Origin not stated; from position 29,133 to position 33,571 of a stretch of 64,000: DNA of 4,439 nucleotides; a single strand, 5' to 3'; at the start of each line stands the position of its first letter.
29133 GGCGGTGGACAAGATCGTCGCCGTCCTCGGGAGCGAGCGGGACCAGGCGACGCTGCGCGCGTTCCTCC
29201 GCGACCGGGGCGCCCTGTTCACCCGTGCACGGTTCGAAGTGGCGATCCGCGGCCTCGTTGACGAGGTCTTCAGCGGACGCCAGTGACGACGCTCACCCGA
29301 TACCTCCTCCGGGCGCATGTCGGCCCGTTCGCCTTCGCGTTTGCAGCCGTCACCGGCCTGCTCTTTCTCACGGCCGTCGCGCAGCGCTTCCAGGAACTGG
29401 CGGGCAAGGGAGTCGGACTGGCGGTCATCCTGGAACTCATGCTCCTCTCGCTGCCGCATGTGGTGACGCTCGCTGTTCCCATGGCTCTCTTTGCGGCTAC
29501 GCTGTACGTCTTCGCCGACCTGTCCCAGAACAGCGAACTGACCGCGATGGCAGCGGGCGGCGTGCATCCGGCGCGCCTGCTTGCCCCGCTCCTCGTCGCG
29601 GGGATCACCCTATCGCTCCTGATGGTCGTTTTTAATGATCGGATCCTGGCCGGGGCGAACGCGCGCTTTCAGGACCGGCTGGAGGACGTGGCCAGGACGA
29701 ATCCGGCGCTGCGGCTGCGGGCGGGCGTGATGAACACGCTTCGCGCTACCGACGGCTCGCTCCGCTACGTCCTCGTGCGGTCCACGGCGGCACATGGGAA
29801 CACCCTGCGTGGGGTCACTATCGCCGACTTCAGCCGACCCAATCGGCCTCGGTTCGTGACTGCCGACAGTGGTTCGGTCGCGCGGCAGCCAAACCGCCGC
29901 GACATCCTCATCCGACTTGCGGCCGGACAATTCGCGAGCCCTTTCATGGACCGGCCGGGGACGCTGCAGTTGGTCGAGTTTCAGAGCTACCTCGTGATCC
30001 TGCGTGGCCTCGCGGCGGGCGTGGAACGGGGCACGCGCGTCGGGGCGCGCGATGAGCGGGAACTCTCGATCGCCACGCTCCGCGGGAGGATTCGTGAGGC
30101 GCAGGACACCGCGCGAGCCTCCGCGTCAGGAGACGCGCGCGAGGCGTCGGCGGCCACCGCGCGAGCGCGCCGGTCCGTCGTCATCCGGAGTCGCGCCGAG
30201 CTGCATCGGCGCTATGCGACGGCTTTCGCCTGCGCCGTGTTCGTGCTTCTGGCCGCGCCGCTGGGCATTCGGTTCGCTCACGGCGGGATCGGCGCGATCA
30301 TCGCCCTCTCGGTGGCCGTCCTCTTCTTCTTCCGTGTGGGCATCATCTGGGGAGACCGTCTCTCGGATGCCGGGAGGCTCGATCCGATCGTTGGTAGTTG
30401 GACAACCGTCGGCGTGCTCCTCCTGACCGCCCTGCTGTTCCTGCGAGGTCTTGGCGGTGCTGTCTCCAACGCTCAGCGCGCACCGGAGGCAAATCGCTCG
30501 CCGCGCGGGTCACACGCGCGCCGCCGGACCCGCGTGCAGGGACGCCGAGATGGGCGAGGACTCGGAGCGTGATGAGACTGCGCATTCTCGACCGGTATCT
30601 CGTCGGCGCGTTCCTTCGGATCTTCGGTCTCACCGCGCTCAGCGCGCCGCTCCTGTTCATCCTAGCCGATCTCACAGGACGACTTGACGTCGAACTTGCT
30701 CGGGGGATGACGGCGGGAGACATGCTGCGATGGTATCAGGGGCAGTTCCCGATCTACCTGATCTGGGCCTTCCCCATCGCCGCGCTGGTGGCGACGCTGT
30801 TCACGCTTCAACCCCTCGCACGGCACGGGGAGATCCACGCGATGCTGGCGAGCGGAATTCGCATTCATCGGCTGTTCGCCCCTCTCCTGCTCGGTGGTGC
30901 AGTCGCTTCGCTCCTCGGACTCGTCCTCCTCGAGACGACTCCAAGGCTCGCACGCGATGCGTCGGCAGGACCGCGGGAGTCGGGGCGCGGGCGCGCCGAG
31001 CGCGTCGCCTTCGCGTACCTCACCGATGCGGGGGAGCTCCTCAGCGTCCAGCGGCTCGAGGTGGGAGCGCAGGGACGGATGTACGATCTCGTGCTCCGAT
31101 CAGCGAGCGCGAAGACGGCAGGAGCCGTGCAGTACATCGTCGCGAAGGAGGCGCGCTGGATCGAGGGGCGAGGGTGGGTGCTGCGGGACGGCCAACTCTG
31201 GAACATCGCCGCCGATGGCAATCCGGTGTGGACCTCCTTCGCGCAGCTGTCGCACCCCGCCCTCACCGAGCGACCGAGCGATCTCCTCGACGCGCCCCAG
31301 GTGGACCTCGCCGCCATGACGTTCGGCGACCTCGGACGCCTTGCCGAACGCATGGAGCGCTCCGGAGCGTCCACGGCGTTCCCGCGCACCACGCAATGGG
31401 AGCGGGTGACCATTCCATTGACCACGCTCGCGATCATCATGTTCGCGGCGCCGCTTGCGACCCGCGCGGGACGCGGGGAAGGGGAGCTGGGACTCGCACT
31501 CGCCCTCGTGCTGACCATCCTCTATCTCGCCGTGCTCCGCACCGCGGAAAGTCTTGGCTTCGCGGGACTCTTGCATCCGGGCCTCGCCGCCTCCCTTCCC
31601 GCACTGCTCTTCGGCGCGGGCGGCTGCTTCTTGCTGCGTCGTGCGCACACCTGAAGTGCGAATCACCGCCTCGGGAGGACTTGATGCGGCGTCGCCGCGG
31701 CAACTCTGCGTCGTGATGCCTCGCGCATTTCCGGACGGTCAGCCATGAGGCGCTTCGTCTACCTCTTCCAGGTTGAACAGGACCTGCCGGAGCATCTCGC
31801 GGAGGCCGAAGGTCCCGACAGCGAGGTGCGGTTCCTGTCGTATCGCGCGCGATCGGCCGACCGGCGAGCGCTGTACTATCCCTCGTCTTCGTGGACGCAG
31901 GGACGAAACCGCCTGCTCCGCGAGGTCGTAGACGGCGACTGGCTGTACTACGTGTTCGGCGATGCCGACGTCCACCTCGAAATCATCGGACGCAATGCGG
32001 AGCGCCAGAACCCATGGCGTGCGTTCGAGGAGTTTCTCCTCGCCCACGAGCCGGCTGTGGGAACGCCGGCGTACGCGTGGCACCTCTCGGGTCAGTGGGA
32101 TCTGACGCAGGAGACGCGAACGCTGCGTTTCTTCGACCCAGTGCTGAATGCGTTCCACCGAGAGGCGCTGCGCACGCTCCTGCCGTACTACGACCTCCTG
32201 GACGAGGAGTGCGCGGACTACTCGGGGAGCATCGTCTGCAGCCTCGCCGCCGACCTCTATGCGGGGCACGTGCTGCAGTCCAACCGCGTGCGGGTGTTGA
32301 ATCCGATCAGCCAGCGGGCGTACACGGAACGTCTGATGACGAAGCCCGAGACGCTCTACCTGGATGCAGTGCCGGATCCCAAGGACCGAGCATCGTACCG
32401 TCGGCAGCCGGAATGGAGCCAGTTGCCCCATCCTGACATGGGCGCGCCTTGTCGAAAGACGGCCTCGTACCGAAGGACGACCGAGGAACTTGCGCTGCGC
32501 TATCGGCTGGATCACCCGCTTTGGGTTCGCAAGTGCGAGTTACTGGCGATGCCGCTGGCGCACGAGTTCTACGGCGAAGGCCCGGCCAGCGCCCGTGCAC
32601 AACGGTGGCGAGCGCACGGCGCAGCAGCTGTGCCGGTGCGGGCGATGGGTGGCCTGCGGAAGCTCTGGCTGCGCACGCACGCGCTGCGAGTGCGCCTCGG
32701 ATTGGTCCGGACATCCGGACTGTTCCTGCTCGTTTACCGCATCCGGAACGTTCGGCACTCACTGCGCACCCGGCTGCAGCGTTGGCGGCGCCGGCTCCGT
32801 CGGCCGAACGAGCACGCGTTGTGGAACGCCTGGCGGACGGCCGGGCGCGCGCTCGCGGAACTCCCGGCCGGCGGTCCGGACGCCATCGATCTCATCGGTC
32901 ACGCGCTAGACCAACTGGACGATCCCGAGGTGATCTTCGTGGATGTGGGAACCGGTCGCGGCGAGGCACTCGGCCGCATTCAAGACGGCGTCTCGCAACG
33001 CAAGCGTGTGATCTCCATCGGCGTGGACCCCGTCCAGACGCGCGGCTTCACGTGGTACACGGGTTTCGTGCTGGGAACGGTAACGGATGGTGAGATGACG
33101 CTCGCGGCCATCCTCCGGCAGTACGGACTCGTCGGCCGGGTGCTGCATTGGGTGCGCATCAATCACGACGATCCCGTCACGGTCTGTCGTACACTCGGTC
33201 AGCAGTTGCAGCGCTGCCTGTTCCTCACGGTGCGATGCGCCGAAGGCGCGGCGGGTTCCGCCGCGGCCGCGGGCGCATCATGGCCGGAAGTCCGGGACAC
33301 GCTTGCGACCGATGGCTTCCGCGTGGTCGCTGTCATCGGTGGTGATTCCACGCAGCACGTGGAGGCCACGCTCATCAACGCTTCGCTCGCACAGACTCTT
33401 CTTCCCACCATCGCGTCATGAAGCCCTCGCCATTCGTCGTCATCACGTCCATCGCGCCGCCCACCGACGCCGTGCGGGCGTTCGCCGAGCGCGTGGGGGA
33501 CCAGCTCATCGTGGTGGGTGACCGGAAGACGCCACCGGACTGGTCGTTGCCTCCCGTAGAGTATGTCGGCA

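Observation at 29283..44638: A methylation-heavy glycan island is translationally coupled to lptF/lptG and carries an MsbA/PglK-like exporter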

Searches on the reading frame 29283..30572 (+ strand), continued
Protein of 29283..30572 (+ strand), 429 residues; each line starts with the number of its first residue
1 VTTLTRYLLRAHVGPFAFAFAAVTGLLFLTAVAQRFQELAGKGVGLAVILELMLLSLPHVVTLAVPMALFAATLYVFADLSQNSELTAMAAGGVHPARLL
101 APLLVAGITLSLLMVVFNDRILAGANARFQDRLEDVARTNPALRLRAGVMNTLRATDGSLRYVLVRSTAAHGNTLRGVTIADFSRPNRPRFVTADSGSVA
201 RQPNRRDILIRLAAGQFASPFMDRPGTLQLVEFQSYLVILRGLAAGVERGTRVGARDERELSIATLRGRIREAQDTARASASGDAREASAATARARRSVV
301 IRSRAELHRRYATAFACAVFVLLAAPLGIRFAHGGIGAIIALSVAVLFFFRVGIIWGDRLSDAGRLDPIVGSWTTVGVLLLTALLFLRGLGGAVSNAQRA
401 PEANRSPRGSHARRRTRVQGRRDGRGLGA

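Call 69: find_homologous_proteins(query=A3, max_evalue=1e-15)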
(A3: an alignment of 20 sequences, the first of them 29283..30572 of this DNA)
Query A3 (20 sequences) (429 aa, profile of the alignment): 187 proteins with E <= 1e-15 among 8000 candidates; the best 120 are listed.
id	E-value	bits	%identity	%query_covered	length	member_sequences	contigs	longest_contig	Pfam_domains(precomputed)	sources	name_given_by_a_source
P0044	2.0e-188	644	74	99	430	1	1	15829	PF03739.20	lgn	-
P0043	6.4e-185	633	100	100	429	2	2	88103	PF03739.20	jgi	jgi:lipopolysaccharide export system permease protein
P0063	2.1e-184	631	40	87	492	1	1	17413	PF03739.20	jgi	-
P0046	7.7e-184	629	77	93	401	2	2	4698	PF03739.20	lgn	-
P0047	1.1e-183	628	70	98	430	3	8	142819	PF03739.20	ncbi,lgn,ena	-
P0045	1.6e-182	625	77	93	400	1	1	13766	PF03739.20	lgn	-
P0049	2.5e-179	614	69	93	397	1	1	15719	PF03739.20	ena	-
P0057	2.2e-172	591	62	98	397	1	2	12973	PF03739.20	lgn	-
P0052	1.8e-171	588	65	100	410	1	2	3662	PF03739.20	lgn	-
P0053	5.7e-171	587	65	91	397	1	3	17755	PF03739.20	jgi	jgi:lipopolysaccharide export system permease protein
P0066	8.8e-170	583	35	90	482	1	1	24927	PF03739.20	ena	-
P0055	5.2e-169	580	68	87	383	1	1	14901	PF03739.20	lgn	-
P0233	5.9e-167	573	39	93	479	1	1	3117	PF03739.20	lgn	-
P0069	7.8e-166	570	34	66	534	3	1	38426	PF03739.20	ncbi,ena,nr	ncbi:MAG TPA: LptF/LptG family permease [Gemmatimonadales bacterium]|nr:LptF/LptG family permease [G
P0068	1.9e-165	568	36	66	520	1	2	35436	PF03739.20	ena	-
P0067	3.8e-165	567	37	66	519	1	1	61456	PF03739.20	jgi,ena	-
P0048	5.7e-165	567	72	90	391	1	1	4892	PF03739.20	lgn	-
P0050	9.0e-165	566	71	91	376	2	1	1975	PF03739.20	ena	-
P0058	9.9e-163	560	56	93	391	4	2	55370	PF03739.20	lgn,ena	-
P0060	2.4e-161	555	56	93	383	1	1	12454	PF03739.20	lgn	-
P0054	6.8e-159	547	65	93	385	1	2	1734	PF03739.20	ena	-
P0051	1.3e-158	546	69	88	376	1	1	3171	PF03739.20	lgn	-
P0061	1.2e-156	539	55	88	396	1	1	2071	PF03739.20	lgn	-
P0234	4.0e-156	538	39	92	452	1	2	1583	PF03739.20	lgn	-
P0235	1.6e-155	536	36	92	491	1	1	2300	PF03739.20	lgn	-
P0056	6.8e-154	530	67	92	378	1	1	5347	PF03739.20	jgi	-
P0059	3.7e-144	498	56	88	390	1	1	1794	PF03739.20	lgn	-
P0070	8.4e-143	494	28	88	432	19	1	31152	PF03739.20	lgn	-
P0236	1.3e-140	487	35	71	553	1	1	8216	PF03739.20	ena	-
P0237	1.8e-139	483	35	62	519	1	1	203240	PF03739.20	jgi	jgi:lipopolysaccharide export system permease protein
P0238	1.4e-138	480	28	88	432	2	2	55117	PF03739.20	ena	-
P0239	2.1e-138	479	35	72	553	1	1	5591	PF03739.20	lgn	-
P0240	2.4e-138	479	32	93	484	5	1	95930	PF03739.20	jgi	jgi:lipopolysaccharide export system permease protein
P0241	3.4e-138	479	36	65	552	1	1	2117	PF03739.20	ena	-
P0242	4.3e-138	478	29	87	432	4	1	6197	PF03739.20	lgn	-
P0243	8.2e-138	477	29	87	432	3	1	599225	PF03739.20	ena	-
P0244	9.7e-138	477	29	94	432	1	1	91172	PF03739.20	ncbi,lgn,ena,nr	ncbi:MAG: LptF/LptG family permease [Gemmatimonadetes bacterium]|nr:LptF/LptG family permease [Gemma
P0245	1.3e-137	477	29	94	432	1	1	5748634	PF03739.20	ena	-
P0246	2.3e-137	476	28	87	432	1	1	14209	PF03739.20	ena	-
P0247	2.5e-137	476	29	87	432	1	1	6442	PF03739.20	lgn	-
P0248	2.8e-137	476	29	93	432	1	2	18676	PF03739.20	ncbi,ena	-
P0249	3.3e-137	475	29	94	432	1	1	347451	PF03739.20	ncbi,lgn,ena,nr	ncbi:MAG: LptF/LptG family permease [Gemmatimonadota bacterium]|nr:LptF/LptG family permease [Gemmat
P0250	3.6e-137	475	29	87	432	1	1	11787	PF03739.20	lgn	-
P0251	7.3e-137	474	32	90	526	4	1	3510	PF03739.20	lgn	-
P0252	1.2e-136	474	29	88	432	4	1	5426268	PF03739.20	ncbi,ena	-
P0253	1.6e-136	473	29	88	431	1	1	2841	PF03739.20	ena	-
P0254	1.8e-136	473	28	94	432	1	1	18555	PF03739.20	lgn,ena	-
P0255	2.3e-136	473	33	63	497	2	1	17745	PF03739.20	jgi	-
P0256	2.4e-136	473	30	90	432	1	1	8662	PF03739.20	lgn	-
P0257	2.6e-136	472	29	88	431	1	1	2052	PF03739.20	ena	-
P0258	3.8e-136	472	29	88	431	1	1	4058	PF03739.20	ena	-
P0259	5.7e-136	471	35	64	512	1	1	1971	PF03739.20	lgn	-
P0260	3.1e-135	469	39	65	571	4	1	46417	PF03739.20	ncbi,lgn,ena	-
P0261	3.5e-135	469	28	94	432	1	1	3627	PF03739.20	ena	-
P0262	4.6e-135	468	35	63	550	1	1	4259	PF03739.20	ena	-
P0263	5.4e-135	468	37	63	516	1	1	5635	PF03739.20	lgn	-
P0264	1.7e-134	466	29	88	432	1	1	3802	PF03739.20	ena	-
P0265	2.4e-134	466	36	62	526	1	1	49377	PF03739.20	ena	-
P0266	3.1e-134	466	35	63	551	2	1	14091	PF03739.20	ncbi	ncbi:MAG: LptF/LptG family permease [Gemmatimonadaceae bacterium]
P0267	3.1e-134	466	30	88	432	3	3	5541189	PF03739.20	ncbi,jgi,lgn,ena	jgi:lipopolysaccharide export system permease protein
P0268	6.0e-134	465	29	88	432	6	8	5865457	PF03739.20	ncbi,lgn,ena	-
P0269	8.4e-134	464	29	88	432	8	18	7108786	PF03739.20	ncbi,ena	-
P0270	1.7e-133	463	28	88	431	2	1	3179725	PF03739.20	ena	-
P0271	2.6e-133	463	36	65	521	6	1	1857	PF03739.20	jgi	jgi:lipopolysaccharide export system permease protein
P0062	5.8e-133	461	57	76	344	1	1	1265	PF03739.20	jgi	jgi:lipopolysaccharide export system permease protein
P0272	1.3e-132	460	34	62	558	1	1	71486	PF03739.20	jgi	jgi:lipopolysaccharide export system permease protein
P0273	3.3e-132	459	30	89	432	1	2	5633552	PF03739.20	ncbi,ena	-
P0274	3.4e-131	456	36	89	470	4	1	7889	PF03739.20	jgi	jgi:lipopolysaccharide export system permease protein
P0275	2.7e-127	443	33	64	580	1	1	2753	PF03739.20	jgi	jgi:lipopolysaccharide export system permease protein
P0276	3.0e-124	433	36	62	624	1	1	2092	PF03739.20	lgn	-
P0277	3.9e-123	429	29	91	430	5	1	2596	PF03739.20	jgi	jgi:lipopolysaccharide export system permease protein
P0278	1.1e-120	421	28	86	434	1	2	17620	PF03739.20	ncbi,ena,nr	ncbi:MAG: LptF/LptG family permease [bacterium]|nr:LptF/LptG family permease [bacterium]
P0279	1.6e-120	420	29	87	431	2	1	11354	PF03739.20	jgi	-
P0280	1.0e-119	418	26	87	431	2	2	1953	PF03739.20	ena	-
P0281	7.9e-119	415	28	87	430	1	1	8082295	PF03739.20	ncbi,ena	-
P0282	1.4e-118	414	28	87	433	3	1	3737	PF03739.20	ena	-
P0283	2.7e-118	413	27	87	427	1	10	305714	PF03739.20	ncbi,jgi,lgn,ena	jgi:lipopolysaccharide export system permease protein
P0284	4.3e-118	412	30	86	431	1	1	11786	PF03739.20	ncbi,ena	-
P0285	8.1e-118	412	30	90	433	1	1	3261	PF03739.20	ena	-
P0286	3.1e-117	410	29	86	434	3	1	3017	PF03739.20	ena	-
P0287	3.4e-117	410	27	87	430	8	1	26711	PF03739.20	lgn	-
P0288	5.1e-117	409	26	87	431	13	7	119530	PF03739.20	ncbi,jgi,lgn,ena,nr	ncbi:MAG: hypothetical protein CME25_08170 [Gemmatimonadetes bacterium]|nr:hypothetical protein [Gem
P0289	9.5e-116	405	26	87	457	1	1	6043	PF03739.20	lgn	-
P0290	1.8e-115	404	26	87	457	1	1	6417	PF03739.20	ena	-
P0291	3.5e-115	403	30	86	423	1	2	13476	PF03739.20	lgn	-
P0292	5.0e-115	402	29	87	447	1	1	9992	PF03739.20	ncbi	ncbi:MAG: LptF/LptG family permease [Candidatus Latescibacterota bacterium]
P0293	2.0e-113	397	29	86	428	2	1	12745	PF03739.20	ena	-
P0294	2.0e-113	397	28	87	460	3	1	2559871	PF03739.20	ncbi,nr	ncbi:MAG: LptF/LptG family permease [Candidatus Zixiibacteriota bacterium]|nr:MAG: LptF/LptG family 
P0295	1.3e-112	394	25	87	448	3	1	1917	PF03739.20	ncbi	-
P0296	3.0e-112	393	29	88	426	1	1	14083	PF03739.20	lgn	-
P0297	7.9e-112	392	31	86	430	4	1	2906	PF03739.20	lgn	-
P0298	8.4e-112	392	29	86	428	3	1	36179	PF03739.20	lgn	-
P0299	7.8e-111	389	28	87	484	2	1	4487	PF03739.20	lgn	-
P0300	9.5e-111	388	29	95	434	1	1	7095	PF03739.20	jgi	-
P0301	1.5e-110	388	30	86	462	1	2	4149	PF03739.20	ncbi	-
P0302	2.5e-110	387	31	86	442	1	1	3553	PF03739.20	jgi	jgi:lipopolysaccharide export system permease protein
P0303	4.0e-110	386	31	86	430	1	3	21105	PF03739.20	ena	-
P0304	7.8e-110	385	30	86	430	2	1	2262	PF03739.20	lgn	-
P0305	9.6e-110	385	30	86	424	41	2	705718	PF03739.20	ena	-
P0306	1.7e-109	384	26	87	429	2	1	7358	PF03739.20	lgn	-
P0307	1.8e-109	384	29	86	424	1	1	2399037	PF03739.20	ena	-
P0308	4.5e-109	383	29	90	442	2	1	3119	PF03739.20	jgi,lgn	jgi:lipopolysaccharide export system permease protein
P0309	6.0e-109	382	29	86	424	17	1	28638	PF03739.20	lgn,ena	-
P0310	6.0e-109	382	29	89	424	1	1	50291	PF03739.20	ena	-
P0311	6.7e-109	382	29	86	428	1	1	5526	PF03739.20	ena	-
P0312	7.0e-109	382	29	86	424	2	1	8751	PF03739.20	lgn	-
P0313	7.1e-109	382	29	86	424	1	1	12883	PF03739.20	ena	-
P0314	8.4e-109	382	29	86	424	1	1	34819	PF03739.20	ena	-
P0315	9.4e-109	382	29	86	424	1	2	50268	PF03739.20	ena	-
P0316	9.7e-109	382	30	86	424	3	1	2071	PF03739.20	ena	-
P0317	9.9e-109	382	28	87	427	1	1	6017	PF03739.20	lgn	-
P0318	1.8e-108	381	28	87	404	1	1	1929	PF03739.20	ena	-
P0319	2.0e-108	381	29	86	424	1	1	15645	PF03739.20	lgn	-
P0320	2.1e-108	381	29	89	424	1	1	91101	PF03739.20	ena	-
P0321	2.4e-108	380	29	90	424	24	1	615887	PF03739.20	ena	-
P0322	3.4e-108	380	29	89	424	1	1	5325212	PF03739.20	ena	-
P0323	3.6e-108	380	29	86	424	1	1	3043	PF03739.20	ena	-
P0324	3.7e-108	380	30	86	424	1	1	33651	PF03739.20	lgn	-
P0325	5.4e-108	379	29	86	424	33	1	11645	PF03739.20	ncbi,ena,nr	ncbi:MAG: LptF/LptG family permease [Gemmatimonadota bacterium]|nr:LptF/LptG family permease [Gemmat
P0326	6.4e-108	379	29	89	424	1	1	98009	PF03739.20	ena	-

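Call 70: list_cluster_members(proteins=[P0266, P0260, P0047, P0043, P0065, P0069])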
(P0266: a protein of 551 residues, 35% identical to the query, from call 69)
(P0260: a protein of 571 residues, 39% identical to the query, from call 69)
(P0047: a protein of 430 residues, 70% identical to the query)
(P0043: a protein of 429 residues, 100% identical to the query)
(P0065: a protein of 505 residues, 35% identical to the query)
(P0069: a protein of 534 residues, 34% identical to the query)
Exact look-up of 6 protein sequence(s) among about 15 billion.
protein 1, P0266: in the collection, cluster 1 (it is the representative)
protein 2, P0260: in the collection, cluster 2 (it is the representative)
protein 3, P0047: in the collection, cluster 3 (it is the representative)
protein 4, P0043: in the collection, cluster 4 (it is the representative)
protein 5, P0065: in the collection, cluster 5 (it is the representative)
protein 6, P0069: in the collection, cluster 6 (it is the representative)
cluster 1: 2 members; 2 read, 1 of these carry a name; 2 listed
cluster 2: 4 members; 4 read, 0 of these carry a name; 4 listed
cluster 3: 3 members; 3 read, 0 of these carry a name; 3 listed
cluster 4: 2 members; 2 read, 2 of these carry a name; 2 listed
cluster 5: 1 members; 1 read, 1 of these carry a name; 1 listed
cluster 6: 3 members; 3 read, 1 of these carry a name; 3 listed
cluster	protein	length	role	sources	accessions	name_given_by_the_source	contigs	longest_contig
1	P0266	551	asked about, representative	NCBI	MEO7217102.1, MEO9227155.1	MAG: LptF/LptG family permease [Gemmatimonadaceae bacterium]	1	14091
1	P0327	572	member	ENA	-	-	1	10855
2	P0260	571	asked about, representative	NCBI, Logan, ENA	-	-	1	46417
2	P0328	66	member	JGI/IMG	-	-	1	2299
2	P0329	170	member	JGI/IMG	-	-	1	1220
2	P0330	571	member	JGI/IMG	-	-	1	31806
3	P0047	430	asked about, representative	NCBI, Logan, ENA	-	-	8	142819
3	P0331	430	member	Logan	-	-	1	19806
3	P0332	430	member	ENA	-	-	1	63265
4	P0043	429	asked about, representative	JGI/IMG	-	lipopolysaccharide export system permease protein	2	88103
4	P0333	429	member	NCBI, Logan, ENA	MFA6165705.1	MAG: LptF/LptG family permease [Gemmatimonadaceae bacterium]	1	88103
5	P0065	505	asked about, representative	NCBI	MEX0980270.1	MAG: LptF/LptG family permease [Gemmatimonadota bacterium]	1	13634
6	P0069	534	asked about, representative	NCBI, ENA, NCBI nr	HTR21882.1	MAG TPA: LptF/LptG family permease [Gemmatimonadales bacterium] | LptF/LptG family permease [Gemmatimonadales bacterium]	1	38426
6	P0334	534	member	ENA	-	-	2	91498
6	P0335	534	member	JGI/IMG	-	-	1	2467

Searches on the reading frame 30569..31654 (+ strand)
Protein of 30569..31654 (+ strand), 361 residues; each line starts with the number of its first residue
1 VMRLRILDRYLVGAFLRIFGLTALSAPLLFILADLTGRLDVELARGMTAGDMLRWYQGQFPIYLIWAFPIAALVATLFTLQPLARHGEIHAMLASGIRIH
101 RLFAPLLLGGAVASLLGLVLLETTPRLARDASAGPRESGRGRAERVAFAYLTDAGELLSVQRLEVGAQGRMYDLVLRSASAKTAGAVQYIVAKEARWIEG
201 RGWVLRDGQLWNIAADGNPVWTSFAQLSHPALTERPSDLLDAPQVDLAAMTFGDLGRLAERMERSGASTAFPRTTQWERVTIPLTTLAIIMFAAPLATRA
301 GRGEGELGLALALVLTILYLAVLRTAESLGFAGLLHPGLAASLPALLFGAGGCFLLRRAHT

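Call 6: search_protein_families(library=pfam, proteins=[window:30569-31654:+], max_evalue=0.01)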
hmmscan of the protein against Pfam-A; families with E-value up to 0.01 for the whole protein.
window:30569-31654:+ (361 aa): 1 family
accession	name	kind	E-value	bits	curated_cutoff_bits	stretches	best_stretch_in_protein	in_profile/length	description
PF03739.19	LptF_LptG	-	7.4e-45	153.9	27.9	1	9-358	1-353/353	Lipopolysaccharide export system permease LptF/LptG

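Call 9: search_protein_families(library=ncbifam, proteins=[window:30569-31654:+], max_evalue=0.001)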
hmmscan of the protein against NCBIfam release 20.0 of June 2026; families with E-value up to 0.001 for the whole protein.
window:30569-31654:+ (361 aa): 2 families
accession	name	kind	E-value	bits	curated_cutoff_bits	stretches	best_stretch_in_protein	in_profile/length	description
TIGR04408.1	LptG_lptG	equivalog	2.1e-40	138.5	240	1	6-358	1-350/351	LPS export ABC transporter permease LptG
TIGR04407.1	LptF_YjgP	equivalog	1.6e-19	69.9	230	1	6-357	1-346/347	LPS export ABC transporter permease LptF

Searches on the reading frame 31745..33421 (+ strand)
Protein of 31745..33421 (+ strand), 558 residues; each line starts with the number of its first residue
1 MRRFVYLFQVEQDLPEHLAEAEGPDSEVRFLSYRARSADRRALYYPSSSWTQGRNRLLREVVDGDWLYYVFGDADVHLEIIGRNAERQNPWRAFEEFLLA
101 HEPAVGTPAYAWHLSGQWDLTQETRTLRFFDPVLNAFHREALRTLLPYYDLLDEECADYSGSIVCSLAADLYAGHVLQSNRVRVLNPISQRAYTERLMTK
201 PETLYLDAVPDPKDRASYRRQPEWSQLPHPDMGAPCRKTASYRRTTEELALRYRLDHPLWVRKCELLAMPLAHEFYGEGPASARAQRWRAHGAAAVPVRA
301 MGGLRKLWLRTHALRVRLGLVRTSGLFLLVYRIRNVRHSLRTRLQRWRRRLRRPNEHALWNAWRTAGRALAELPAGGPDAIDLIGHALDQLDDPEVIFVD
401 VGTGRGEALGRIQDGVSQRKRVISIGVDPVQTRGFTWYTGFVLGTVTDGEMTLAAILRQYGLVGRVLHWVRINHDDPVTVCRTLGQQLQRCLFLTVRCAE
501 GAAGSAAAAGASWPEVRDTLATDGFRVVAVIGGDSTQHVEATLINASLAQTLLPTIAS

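Call 6: search_protein_families(library=pfam, proteins=[window:31745-33421:+], max_evalue=0.01)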
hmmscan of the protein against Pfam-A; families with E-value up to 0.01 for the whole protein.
window:31745-33421:+ (558 aa): 0 families

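Call 9: search_protein_families(library=ncbifam, proteins=[window:31745-33421:+], max_evalue=0.001)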
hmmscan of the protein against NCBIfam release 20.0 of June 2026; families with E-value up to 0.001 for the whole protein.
window:31745-33421:+ (558 aa): 0 families
